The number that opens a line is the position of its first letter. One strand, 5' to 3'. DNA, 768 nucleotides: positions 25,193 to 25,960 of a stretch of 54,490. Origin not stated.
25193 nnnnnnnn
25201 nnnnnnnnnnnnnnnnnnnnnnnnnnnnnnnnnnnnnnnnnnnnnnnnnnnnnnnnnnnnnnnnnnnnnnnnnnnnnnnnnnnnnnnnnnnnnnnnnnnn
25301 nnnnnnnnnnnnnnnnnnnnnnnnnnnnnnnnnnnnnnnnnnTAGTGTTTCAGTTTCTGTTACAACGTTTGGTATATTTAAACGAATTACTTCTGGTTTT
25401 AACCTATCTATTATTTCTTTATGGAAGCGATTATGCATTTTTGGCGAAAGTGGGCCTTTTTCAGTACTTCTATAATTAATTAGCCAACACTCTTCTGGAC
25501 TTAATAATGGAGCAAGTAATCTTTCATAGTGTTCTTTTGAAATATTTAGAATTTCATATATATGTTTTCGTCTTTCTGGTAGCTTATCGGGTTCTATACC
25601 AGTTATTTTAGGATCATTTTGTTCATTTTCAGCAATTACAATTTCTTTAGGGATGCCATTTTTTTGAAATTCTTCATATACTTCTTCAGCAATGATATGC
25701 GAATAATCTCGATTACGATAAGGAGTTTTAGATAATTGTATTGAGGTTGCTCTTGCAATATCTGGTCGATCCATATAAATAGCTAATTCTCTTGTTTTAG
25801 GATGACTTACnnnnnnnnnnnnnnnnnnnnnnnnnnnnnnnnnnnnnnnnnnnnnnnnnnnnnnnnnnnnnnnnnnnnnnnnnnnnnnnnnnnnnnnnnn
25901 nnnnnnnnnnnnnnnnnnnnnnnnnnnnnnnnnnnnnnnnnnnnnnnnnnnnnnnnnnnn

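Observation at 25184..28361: Every sigma paralog carries a conserved extension beyond region 4.2 that ends in a charged coiled coil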

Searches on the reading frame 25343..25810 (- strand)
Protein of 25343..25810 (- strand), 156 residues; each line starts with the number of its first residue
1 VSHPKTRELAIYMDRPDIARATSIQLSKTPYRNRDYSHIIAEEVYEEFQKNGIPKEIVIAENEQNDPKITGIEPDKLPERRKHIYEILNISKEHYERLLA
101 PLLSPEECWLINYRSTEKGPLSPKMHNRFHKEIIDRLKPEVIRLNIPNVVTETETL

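Call 34: search_protein_representatives(protein=window:25343-25810:-)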
Query: 156 residues. Proteins with E-value up to 0.001 (for the whole library): 4; up to 1e-10: 1; up to 1e-30: 1. The best 4 are listed.
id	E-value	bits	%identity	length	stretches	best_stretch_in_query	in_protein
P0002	2.8e-90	316.4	93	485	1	1-156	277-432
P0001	1.5e-06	44.5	47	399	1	1-58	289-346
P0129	5.4e-06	42.7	33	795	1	4-146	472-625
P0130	8.8e-06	42.0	46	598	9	114-134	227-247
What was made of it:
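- Only four hits among 1.84 billion representative proteins: a strain variant of the query itself, the 399-aa paralog, the 795-aa paralog and one spurious repeat protein (call 34).
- Tried and rejected: I treat this as a tool limitation, because the exhaustive HMMER search later found that variant (call 34).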

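Call 36: find_encoding_contigs(protein=P0129, flank=10000, max_places=4)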
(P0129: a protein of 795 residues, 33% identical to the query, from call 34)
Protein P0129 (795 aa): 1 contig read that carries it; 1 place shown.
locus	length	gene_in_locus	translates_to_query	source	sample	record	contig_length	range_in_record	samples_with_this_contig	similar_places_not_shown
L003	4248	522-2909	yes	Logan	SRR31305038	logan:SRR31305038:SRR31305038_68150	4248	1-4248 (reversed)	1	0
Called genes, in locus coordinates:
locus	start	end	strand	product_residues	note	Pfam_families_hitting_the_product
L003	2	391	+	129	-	?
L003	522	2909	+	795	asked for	PF04542:Sigma70_r2, PF04539:Sigma70_r3, PF04545:Sigma70_r4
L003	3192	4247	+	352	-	?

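Call 41: find_homologous_proteins(query=A4, max_evalue=1e-10)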
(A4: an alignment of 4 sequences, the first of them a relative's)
Query A4 (4 sequences) (795 aa, profile of the alignment): 7868 proteins with E <= 1e-10 among 8000 candidates; the best 120 are listed.
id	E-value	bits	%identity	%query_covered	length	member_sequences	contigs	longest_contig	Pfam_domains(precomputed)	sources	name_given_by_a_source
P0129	0.0e+0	1112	100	100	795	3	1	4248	PF04545.23,PF04542.21,PF04539.23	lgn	-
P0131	1.1e-89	320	33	78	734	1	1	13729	PF04545.23,PF00140.26,PF04542.21,PF04539.23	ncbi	-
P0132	1.6e-88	316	30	77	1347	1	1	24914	PF12359.14,PF04545.23,PF04542.21,PF04539.23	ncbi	-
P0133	6.5e-87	311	32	77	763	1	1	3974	PF04545.23,PF00140.26,PF04542.21,PF04539.23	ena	-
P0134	4.6e-85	305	29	77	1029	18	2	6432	PF04545.23,PF00140.26,PF04542.21,PF04539.23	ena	-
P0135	1.2e-84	303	31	86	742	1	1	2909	PF04545.23,PF00140.26,PF04542.21,PF04539.23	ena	-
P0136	1.0e-83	300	35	60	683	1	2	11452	PF13413.13,PF04545.23,PF00140.26,PF04542.21,PF04539.23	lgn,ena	-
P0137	1.2e-83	300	35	60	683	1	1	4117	PF13413.13,PF04545.23,PF00140.26,PF04542.21,PF04539.23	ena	-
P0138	1.2e-83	300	35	60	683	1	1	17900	PF13413.13,PF04545.23,PF00140.26,PF04542.21,PF04539.23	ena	-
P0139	5.3e-83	298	31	78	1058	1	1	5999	PF18039.8,PF04545.23,PF04542.21,PF04539.23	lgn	-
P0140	1.1e-82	297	31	77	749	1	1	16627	PF04545.23,PF00140.26,PF04542.21,PF04539.23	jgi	-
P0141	2.4e-82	296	34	68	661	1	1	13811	PF04545.23,PF00140.26,PF04542.21,PF04539.23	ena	-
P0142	6.1e-82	294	33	68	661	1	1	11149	PF04545.23,PF00140.26,PF04542.21,PF04539.23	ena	-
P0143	2.0e-81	292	31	76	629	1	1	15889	PF04545.23,PF00140.26,PF04542.21,PF08281.19,PF04539.23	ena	-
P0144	4.4e-79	285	37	50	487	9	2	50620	PF04545.23,PF00140.26,PF04542.21,PF04539.23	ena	-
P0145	7.2e-79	284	31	81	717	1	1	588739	PF04545.23,PF00140.26,PF04542.21,PF04539.23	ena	-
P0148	5.1e-76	275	35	53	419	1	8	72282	PF04545.23,PF00140.26,PF04542.21,PF04539.23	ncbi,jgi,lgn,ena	-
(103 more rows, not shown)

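Call 83: list_cluster_members(proteins=[P0129, P0131, P0145, P0135, P0132])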
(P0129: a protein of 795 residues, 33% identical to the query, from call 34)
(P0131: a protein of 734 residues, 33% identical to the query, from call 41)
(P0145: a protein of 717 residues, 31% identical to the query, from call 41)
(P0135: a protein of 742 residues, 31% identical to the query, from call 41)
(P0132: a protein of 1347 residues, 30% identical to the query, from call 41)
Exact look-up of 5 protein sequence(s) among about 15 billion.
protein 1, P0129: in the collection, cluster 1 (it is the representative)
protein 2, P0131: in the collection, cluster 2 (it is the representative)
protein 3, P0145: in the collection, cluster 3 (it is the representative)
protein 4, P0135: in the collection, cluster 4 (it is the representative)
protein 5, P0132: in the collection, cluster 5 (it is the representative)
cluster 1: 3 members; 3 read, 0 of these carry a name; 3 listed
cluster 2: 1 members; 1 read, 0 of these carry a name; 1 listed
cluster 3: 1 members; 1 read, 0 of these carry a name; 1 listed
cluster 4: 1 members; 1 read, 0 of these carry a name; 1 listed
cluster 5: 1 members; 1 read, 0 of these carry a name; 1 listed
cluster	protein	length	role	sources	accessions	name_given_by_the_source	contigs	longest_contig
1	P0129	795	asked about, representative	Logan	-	-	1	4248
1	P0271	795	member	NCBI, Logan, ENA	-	-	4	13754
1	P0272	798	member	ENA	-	-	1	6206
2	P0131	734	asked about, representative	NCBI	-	-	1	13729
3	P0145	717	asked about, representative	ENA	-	-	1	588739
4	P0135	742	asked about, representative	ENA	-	-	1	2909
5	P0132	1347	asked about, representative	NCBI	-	-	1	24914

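Call 87: find_encoding_contigs(protein=P0271, flank=10000, max_places=8)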
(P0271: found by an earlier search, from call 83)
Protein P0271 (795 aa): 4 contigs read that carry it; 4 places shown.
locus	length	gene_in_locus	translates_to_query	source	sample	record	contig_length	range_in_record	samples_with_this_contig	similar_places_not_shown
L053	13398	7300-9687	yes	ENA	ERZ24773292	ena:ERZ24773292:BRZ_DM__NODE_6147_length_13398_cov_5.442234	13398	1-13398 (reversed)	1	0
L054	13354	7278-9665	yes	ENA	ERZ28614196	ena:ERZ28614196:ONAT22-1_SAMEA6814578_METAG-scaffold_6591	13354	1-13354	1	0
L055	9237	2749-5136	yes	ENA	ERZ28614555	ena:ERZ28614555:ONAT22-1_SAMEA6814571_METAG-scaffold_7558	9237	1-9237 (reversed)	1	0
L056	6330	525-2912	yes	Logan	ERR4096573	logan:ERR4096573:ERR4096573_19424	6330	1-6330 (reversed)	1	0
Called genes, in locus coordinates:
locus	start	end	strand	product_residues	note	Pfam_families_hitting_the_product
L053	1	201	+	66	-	?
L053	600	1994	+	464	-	PF00092:VWA, PF13519:VWA_2, PF27268:CsxB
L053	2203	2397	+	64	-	-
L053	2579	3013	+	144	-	PF20122:DUF6512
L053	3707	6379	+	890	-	PF00005:ABC_tran, PF02463:SMC_N (weak), PF13304:AAA_21 (faint), PF02687:FtsX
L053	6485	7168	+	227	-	PF04298:Zn_peptidase_2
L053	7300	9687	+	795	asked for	PF04542:Sigma70_r2, PF04539:Sigma70_r3, PF04545:Sigma70_r4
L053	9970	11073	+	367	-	-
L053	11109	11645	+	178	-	-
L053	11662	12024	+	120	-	-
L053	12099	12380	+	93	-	-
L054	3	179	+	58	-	?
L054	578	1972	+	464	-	PF00092:VWA, PF13519:VWA_2, PF27268:CsxB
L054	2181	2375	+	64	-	-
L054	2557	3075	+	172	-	PF20122:DUF6512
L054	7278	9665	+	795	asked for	PF04542:Sigma70_r2, PF04539:Sigma70_r3, PF04545:Sigma70_r4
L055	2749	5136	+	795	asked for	PF04542:Sigma70_r2, PF04539:Sigma70_r3, PF04545:Sigma70_r4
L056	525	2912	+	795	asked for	PF04542:Sigma70_r2, PF04539:Sigma70_r3, PF04545:Sigma70_r4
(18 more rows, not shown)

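Call 88: search_protein_families(library=ncbifam, proteins=[P0129, P0135, P0145, P0131], max_evalue=1e-30)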
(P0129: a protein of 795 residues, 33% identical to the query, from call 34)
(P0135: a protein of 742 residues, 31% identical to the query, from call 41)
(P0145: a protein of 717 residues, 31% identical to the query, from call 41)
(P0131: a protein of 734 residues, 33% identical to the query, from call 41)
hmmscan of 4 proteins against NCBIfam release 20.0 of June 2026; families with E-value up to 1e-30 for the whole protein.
P0129 (795 aa): 21 families
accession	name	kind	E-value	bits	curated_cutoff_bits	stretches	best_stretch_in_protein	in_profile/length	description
TIGR02393.1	RpoD_Cterm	equivalog_domain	8.2e-63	212.2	354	1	242-481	1-237/238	RNA polymerase sigma factor RpoD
NF004208.0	PRK05658.1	equivalog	7.5e-62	210.2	555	1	218-483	366-631/631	RNA polymerase sigma factor RpoD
NF006666.0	PRK09210.1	equivalog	1.2e-58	199.3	572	1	211-482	102-370/370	RNA polymerase sigma factor RpoD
TIGR02997.1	Sig70-cyanoRpoD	subfamily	1.6e-58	198.3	384.5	1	228-468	62-297/298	RNA polymerase sigma factor, RpoD/SigA family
NF041931.2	MzaA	equivalog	5e-58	197.5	800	1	217-483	452-716/726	MZA anti-phage system associated sigma-70 family RNA polymerase sigma factor MzaA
NF005920.0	PRK07921.1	subfamily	3.4e-57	193.9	464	1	217-480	67-326/328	RNA polymerase sigma factor SigB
NF004566.0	PRK05901.2-4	equivalog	3.7e-55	187.9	531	1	195-485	143-447/448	RNA polymerase sigma factor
TIGR02394.1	rpoS_proteo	equivalog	4.9e-55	187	378.7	1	214-475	19-277/285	RNA polymerase sigma factor RpoS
NF004561.0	PRK05901.1-3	equivalog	7.7e-54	183.7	582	1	215-481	274-536/537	RNA polymerase sigma factor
NF004207.0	PRK05657.1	equivalog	2.6e-52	178.2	394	1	219-475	67-320/329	RNA polymerase sigma factor RpoS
NF005643.0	PRK07406.1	equivalog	4.6e-52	177.4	500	1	239-480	158-395/397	RNA polymerase sigma factor RpoD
NF004560.0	PRK05901.1-1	equivalog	5.2e-51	174.3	711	1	216-482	254-516/516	RNA polymerase sigma factor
NF004562.0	PRK05901.1-4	equivalog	1.2e-50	172.7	779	1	238-484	313-559/571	RNA polymerase sigma factor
NF005642.0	PRK07405.1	subfamily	3.4e-50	171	524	1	228-473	70-310/318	RNA polymerase sigma factor SigD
NF004564.0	PRK05901.2-2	equivalog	1.2e-48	166.1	617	1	212-481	215-493/500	RNA polymerase sigma factor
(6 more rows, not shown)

P0135 (742 aa): 27 families (the best 25 are shown)
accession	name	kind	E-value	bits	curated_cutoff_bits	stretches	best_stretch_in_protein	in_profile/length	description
NF006666.0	PRK09210.1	equivalog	2e-91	307.1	572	1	192-466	87-361/370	RNA polymerase sigma factor RpoD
TIGR02393.1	RpoD_Cterm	equivalog_domain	3.9e-86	288.5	354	1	237-471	1-234/238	RNA polymerase sigma factor RpoD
NF004208.0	PRK05658.1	equivalog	4.3e-86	290.3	555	1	185-470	338-625/631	RNA polymerase sigma factor RpoD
TIGR02997.1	Sig70-cyanoRpoD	subfamily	2.1e-84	283.3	384.5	1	222-462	61-298/298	RNA polymerase sigma factor, RpoD/SigA family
NF005643.0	PRK07406.1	equivalog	2.1e-83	280.6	500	1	236-470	160-392/397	RNA polymerase sigma factor RpoD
NF041931.2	MzaA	equivalog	1.1e-81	275.7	800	1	222-476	462-716/726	MZA anti-phage system associated sigma-70 family RNA polymerase sigma factor MzaA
NF005920.0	PRK07921.1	subfamily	4.1e-80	269.2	464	1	218-473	73-326/328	RNA polymerase sigma factor SigB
TIGR02394.1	rpoS_proteo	equivalog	2.8e-79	266.6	378.7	1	199-464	8-273/285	RNA polymerase sigma factor RpoS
NF005785.0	PRK07598.1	equivalog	3.3e-76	256.8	554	1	225-469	165-406/415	RNA polymerase sigma factor SigC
NF004561.0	PRK05901.1-3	equivalog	2.3e-74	251.4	582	1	218-464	282-526/537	RNA polymerase sigma factor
NF004560.0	PRK05901.1-1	equivalog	2.1e-73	248.2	711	1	218-464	261-505/516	RNA polymerase sigma factor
NF004207.0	PRK05657.1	equivalog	4e-73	246.6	394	1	189-464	41-316/329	RNA polymerase sigma factor RpoS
NF005642.0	PRK07405.1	subfamily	4.6e-73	246.2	524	1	222-466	69-310/318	RNA polymerase sigma factor SigD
NF004615.0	PRK05949.1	subfamily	5.5e-68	229.3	530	1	221-465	77-318/327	RNA polymerase sigma factor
NF004562.0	PRK05901.1-4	equivalog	1.5e-65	221.8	779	1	234-467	314-546/571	RNA polymerase sigma factor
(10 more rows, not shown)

P0145 (717 aa): 25 families
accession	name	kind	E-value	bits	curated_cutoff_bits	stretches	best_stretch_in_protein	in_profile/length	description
NF006666.0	PRK09210.1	equivalog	4.3e-95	319.2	572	1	126-462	38-368/370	RNA polymerase sigma factor RpoD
NF004208.0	PRK05658.1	equivalog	6e-91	306.3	555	1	225-463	392-629/631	RNA polymerase sigma factor RpoD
TIGR02997.1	Sig70-cyanoRpoD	subfamily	3.8e-85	285.7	384.5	1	225-451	74-298/298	RNA polymerase sigma factor, RpoD/SigA family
TIGR02393.1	RpoD_Cterm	equivalog_domain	5e-85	284.9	354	1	226-457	1-231/238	RNA polymerase sigma factor RpoD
TIGR02394.1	rpoS_proteo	equivalog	1.4e-80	270.9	378.7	1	186-451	7-271/285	RNA polymerase sigma factor RpoS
NF004561.0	PRK05901.1-3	equivalog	1.3e-79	268.7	582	1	225-464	299-537/537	RNA polymerase sigma factor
NF004560.0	PRK05901.1-1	equivalog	5e-79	266.8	711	1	226-464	279-516/516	RNA polymerase sigma factor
NF005920.0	PRK07921.1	subfamily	4.3e-78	262.6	464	1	220-457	86-321/328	RNA polymerase sigma factor SigB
NF004207.0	PRK05657.1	equivalog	6e-78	262.5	394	1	148-451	13-314/329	RNA polymerase sigma factor RpoS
NF041931.2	MzaA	equivalog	1.3e-75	255.7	800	1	224-465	474-716/726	MZA anti-phage system associated sigma-70 family RNA polymerase sigma factor MzaA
NF005642.0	PRK07405.1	subfamily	7.1e-74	248.8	524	1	213-452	71-307/318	RNA polymerase sigma factor SigD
NF005643.0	PRK07406.1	equivalog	2.3e-73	247.5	500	1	226-459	161-392/397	RNA polymerase sigma factor RpoD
NF004562.0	PRK05901.1-4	equivalog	7.3e-72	242.6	779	1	225-464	316-554/571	RNA polymerase sigma factor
NF005785.0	PRK07598.1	equivalog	1.1e-69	235.3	554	1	225-456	175-404/415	RNA polymerase sigma factor SigC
NF004615.0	PRK05949.1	subfamily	2.3e-67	227.2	530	1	212-452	79-316/327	RNA polymerase sigma factor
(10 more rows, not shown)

P0131 (734 aa): 28 families (the best 25 are shown)
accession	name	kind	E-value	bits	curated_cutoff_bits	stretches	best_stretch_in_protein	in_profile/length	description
NF006666.0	PRK09210.1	equivalog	8e-88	295.2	572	1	149-471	47-365/370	RNA polymerase sigma factor RpoD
NF005643.0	PRK07406.1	equivalog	1.2e-83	281.3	500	1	236-475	159-396/397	RNA polymerase sigma factor RpoD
NF004208.0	PRK05658.1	equivalog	5.2e-82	276.8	555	1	186-471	341-625/631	RNA polymerase sigma factor RpoD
TIGR02997.1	Sig70-cyanoRpoD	subfamily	2.9e-81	273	384.5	1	236-463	73-298/298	RNA polymerase sigma factor, RpoD/SigA family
TIGR02393.1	RpoD_Cterm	equivalog_domain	3.5e-81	272.3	354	1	238-474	1-236/238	RNA polymerase sigma factor RpoD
NF041931.2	MzaA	equivalog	1e-77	262.6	800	1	209-477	447-716/726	MZA anti-phage system associated sigma-70 family RNA polymerase sigma factor MzaA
TIGR02394.1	rpoS_proteo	equivalog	4e-76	256.2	378.7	1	201-465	10-273/285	RNA polymerase sigma factor RpoS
NF005642.0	PRK07405.1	subfamily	2.3e-71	240.6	524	1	227-466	73-309/318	RNA polymerase sigma factor SigD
NF004207.0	PRK05657.1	equivalog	3.2e-71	240.3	394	1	200-465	52-316/329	RNA polymerase sigma factor RpoS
NF005785.0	PRK07598.1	equivalog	4.7e-70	236.5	554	1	235-470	173-406/415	RNA polymerase sigma factor SigC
NF004561.0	PRK05901.1-3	equivalog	3.6e-69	234.3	582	1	219-467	282-528/537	RNA polymerase sigma factor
NF005920.0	PRK07921.1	subfamily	4.4e-68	229.7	464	1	217-474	71-326/328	RNA polymerase sigma factor SigB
NF004615.0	PRK05949.1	subfamily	5.9e-66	222.6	530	1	227-465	82-317/327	RNA polymerase sigma factor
NF004560.0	PRK05901.1-1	equivalog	8.5e-65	219.8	711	1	218-467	260-507/516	RNA polymerase sigma factor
NF004562.0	PRK05901.1-4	equivalog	1.8e-60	205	779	1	235-473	314-551/571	RNA polymerase sigma factor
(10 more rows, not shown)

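Call 99: find_encoding_contigs(protein=P0148, flank=5000, max_places=2)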
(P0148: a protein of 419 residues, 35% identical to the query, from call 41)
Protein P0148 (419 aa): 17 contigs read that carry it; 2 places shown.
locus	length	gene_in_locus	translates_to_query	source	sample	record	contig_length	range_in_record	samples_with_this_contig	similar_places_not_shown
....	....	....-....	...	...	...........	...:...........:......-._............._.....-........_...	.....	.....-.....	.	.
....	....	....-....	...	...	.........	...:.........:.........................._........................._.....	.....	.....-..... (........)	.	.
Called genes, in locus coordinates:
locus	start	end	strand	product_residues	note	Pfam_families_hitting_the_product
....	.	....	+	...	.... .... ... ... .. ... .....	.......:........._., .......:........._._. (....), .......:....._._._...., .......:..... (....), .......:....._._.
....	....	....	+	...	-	-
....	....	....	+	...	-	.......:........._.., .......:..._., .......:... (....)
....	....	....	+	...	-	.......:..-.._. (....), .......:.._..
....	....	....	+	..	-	-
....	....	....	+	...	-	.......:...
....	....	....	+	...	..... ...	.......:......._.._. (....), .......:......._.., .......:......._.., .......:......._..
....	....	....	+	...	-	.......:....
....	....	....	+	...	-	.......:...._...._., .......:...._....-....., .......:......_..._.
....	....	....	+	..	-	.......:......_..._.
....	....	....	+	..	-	?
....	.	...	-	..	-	?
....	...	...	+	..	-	-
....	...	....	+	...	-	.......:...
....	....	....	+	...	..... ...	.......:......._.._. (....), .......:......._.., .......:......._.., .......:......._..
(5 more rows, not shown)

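Call 100: find_encoding_contigs(protein=P0145, flank=6000, max_places=1)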
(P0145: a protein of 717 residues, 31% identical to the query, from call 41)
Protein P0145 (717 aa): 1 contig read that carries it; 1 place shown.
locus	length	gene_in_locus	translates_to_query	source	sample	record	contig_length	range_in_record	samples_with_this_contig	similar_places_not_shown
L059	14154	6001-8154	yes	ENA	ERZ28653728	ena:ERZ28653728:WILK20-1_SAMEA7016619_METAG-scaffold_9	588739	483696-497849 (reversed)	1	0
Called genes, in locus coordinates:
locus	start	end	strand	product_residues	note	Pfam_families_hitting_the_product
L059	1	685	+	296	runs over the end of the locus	-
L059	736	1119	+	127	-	PF07963:N_methyl (weak)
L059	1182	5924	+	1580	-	PF14480:DNA_pol3_a_NI, PF02811:PHP (faint), PF00929:RNase_T, PF07733:DNA_pol3_alpha, PF17657:DNA_pol3_finger, PF14579:HHH_6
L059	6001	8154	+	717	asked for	PF00140:Sigma70_r1_2, PF04542:Sigma70_r2, PF04539:Sigma70_r3, PF04545:Sigma70_r4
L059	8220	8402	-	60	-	PF00830:Ribosomal_L28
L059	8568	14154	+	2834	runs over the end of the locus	PF17802:SpaA, PF06458:MucBP (weak)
